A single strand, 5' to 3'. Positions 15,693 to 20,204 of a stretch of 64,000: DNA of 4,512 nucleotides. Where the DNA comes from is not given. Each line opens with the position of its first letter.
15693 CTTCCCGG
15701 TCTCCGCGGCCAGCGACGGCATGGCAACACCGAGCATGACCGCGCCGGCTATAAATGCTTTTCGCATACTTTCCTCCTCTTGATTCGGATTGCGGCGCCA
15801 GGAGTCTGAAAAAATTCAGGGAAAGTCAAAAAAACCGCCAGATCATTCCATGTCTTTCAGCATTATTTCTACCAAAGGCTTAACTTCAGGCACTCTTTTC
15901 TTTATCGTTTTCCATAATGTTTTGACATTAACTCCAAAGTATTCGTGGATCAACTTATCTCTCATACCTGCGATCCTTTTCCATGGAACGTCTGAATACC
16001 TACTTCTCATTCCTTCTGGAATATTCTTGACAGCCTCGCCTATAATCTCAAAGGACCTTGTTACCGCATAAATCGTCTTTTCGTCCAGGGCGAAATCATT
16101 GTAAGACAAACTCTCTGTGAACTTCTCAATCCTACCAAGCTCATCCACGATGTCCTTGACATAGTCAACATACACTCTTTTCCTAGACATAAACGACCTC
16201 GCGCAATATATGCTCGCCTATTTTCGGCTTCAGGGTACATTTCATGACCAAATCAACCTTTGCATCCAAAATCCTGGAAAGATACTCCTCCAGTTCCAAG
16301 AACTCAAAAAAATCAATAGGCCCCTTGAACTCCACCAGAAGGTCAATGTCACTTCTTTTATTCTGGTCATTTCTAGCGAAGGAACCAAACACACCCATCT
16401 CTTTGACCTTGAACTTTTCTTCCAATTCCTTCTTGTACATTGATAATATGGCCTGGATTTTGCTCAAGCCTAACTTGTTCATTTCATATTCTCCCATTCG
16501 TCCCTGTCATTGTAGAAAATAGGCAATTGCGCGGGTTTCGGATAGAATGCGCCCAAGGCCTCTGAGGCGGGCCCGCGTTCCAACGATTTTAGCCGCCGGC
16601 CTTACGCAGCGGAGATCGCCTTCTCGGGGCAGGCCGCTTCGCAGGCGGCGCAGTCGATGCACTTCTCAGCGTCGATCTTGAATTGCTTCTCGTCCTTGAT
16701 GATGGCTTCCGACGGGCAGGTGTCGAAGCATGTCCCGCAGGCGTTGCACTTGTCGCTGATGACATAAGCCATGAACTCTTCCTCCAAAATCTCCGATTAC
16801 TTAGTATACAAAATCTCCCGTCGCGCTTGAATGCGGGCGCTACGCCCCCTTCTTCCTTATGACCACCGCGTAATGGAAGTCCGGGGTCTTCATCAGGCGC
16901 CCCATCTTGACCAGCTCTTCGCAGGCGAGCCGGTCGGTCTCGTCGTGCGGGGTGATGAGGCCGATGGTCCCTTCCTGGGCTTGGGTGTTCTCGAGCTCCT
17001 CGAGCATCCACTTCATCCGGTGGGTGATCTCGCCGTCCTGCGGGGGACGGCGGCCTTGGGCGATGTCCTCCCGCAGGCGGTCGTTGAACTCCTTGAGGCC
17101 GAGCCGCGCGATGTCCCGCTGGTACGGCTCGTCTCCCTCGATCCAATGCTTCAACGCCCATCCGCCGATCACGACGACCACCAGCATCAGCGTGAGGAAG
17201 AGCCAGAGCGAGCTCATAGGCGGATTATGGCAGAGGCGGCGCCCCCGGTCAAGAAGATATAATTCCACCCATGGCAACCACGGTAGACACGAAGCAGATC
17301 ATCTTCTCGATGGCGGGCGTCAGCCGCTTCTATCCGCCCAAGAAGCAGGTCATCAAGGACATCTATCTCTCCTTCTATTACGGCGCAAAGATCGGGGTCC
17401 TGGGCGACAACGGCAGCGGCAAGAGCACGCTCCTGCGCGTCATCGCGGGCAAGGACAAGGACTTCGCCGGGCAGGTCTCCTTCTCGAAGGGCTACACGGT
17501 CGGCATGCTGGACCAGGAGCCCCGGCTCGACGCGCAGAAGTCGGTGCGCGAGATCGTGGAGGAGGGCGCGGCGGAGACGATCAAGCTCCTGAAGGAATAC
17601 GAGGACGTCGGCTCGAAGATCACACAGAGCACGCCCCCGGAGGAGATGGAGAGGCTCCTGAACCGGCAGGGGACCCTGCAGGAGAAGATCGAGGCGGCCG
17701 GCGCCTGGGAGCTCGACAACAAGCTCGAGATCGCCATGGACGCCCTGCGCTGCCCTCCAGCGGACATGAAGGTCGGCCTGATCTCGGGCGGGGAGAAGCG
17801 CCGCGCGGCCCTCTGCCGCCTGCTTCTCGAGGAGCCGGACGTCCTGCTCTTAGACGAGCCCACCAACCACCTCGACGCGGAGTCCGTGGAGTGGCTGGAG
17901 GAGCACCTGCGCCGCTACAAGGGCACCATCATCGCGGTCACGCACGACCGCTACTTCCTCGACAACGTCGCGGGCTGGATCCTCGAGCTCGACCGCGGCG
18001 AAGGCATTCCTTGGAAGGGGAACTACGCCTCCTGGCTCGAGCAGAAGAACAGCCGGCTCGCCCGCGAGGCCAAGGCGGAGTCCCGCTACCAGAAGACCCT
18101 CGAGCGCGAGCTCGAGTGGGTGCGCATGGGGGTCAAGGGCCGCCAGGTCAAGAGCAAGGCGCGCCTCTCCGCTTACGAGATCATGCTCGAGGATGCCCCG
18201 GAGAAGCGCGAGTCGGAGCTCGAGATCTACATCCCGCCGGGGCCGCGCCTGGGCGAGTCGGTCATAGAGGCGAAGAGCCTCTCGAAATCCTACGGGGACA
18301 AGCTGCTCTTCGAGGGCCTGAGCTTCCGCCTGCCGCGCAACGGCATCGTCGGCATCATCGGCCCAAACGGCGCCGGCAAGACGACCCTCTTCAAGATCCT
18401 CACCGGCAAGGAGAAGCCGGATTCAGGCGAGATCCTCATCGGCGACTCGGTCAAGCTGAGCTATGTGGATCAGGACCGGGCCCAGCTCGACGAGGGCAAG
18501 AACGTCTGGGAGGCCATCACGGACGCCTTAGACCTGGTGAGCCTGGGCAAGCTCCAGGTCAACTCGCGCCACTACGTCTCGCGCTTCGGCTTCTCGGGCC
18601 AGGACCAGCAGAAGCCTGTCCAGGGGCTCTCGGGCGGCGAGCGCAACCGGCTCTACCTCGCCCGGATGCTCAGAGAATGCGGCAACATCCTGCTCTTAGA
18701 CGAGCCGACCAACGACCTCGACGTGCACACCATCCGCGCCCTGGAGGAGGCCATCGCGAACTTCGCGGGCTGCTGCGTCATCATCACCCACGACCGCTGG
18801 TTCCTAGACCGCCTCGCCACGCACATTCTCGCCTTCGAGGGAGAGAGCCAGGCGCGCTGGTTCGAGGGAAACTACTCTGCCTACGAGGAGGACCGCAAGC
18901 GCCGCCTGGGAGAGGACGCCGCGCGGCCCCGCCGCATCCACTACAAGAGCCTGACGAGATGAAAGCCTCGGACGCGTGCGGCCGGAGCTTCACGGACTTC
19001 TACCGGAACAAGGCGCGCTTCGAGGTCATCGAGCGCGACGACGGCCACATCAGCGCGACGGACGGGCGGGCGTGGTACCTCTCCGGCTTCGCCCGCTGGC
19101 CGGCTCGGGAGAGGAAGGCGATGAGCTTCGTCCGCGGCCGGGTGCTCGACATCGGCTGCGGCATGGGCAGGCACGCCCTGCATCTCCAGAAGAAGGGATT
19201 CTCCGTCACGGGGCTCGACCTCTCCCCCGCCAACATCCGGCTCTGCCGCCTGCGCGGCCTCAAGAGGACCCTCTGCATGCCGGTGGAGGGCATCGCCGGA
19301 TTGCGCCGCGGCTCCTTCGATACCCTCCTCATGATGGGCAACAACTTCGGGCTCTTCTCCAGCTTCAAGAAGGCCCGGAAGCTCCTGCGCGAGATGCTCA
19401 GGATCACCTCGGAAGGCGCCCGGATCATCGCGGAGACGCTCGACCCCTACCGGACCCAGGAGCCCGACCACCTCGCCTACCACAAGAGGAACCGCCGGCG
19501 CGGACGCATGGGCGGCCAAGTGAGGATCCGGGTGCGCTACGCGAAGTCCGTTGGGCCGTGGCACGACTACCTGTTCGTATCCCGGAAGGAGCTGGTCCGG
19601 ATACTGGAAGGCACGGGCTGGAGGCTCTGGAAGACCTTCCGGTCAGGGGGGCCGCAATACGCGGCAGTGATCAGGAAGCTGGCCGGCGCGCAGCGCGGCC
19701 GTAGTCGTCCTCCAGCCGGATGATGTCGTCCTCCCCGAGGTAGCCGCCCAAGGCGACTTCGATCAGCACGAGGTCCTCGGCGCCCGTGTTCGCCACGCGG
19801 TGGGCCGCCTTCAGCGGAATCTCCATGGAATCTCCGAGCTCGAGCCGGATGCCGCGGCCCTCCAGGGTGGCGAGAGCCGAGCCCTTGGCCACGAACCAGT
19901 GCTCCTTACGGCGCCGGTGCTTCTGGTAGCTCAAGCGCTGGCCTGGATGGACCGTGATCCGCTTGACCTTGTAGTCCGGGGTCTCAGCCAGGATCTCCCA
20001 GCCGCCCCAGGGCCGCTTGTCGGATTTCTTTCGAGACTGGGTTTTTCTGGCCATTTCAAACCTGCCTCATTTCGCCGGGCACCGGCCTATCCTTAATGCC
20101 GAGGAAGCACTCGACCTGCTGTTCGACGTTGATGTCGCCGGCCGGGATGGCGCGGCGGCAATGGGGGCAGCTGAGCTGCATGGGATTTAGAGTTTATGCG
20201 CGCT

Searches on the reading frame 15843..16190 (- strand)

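Call 61: search_protein_families(library=pfam, proteins=[window:15843-16190:-], max_evalue=0.01)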
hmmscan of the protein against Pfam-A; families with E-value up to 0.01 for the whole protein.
window:15843-16190:- (115 aa): 1 family
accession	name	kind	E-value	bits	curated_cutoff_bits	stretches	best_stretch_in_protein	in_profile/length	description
PF01934.22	HepT-like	-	3.6e-28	98.1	23.5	1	16-108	3-118/120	Ribonuclease HepT-like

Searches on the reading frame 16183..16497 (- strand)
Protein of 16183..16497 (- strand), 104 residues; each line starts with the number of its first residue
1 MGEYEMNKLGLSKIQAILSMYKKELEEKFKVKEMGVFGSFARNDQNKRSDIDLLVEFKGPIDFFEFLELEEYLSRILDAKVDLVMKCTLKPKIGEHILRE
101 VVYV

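Call 61: search_protein_families(library=pfam, proteins=[window:16183-16497:-], max_evalue=0.01)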
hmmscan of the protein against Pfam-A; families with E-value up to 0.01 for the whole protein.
window:16183-16497:- (104 aa): 3 families
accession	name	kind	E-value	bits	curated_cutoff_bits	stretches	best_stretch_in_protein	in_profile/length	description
PF01909.29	NTP_transf_2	-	2e-16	60.6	21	1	19-97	2-86/93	Nucleotidyltransferase domain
PF18765.7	Polbeta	-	6.7e-14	52.3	26.9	1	22-100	4-83/93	Polymerase beta, Nucleotidyltransferase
PF22600.2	MTPAP-like_central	-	0.00067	20.2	27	1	10-77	18-84/139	Poly(A) RNA polymerase, mitochondrial-like, central palm domain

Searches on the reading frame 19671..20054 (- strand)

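Call 61: search_protein_families(library=pfam, proteins=[window:19671-20054:-], max_evalue=0.01)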
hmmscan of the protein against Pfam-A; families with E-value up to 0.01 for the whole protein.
window:19671-20054:- (127 aa): 2 families
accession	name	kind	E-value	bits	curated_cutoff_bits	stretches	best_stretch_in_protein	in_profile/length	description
PF01050.24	MannoseP_isomer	-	4.2e-32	111.2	23.6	1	5-116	5-116/116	Mannose-6-phosphate isomerase C-terminal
PF07883.17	Cupin_2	-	1.2e-10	41.3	27.2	1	33-100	3-69/70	Cupin domain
